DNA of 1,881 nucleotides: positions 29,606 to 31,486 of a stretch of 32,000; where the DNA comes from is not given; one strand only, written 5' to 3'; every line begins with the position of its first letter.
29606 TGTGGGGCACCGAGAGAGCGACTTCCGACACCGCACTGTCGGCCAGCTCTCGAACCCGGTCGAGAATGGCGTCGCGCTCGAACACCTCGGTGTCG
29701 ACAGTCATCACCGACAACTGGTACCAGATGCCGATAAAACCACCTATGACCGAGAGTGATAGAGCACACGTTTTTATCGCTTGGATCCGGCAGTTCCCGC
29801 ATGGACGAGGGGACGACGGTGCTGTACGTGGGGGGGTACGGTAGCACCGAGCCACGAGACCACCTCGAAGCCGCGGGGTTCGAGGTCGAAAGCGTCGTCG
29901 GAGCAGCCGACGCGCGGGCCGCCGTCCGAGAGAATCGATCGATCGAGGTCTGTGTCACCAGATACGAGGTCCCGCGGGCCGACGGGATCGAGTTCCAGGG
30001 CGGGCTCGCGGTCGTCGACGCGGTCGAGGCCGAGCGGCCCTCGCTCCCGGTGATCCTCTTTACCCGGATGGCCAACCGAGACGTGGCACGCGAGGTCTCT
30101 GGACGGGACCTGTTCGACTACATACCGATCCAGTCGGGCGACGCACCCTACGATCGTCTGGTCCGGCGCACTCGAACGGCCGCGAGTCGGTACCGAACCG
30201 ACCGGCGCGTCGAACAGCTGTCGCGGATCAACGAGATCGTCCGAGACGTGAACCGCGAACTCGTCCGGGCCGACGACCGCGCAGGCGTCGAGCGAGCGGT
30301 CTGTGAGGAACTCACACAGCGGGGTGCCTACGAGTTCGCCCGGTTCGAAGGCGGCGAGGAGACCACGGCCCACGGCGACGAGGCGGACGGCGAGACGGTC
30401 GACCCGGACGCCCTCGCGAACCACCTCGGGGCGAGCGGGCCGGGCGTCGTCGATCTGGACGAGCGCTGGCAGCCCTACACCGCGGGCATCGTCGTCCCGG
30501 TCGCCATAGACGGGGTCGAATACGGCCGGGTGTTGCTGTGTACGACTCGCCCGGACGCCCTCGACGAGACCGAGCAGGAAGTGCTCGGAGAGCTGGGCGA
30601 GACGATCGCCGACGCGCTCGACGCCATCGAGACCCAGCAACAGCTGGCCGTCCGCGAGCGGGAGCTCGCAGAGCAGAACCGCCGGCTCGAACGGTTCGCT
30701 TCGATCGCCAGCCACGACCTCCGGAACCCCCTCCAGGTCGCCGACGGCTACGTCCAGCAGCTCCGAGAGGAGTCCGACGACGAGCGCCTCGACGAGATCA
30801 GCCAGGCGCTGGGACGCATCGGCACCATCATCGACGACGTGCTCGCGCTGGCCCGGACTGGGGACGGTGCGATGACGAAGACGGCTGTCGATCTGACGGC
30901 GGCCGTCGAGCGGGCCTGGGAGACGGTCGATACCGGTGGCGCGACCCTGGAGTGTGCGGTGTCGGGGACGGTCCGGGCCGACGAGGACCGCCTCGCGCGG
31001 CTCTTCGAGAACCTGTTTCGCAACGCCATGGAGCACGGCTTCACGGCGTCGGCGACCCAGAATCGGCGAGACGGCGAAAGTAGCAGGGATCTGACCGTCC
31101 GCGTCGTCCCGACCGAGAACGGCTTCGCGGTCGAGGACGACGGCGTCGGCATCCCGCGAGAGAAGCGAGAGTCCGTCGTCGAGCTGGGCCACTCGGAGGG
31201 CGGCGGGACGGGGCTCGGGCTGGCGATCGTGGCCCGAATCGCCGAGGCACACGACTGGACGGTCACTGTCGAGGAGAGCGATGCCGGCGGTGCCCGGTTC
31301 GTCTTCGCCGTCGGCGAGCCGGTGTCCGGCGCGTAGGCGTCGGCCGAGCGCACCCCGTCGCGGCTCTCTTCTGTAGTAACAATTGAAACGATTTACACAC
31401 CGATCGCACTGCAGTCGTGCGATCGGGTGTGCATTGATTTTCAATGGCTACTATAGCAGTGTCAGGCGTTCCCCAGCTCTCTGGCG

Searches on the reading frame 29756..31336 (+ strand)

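Call 78: search_protein_families(library=pfam, proteins=[window:29756-31336:+], max_evalue=0.001)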
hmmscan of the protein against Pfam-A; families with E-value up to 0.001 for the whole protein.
window:29756-31336:+ (526 aa): 5 families
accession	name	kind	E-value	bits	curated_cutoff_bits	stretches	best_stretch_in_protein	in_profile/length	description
PF02518.31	HATPase_c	-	5.3e-19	69.1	26.4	1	409-518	2-106/111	Histidine kinase-, DNA gyrase B-, and HSP90-like ATPase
PF00512.31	HisKA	-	1.8e-12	47.6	26.9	1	311-370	2-65/66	His Kinase A (phospho-acceptor) domain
PF13185.12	GAF_2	-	1e-06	29.5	28.6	1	227-289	74-136/136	GAF domain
PF03709.21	OKR_DC_1_N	-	7.9e-05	23.3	29.3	1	29-116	5-84/111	Orn/Lys/Arg decarboxylase, N-terminal domain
PF00072.30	Response_reg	-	0.00028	21.4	30.2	0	36-123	17-97/111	Response regulator receiver domain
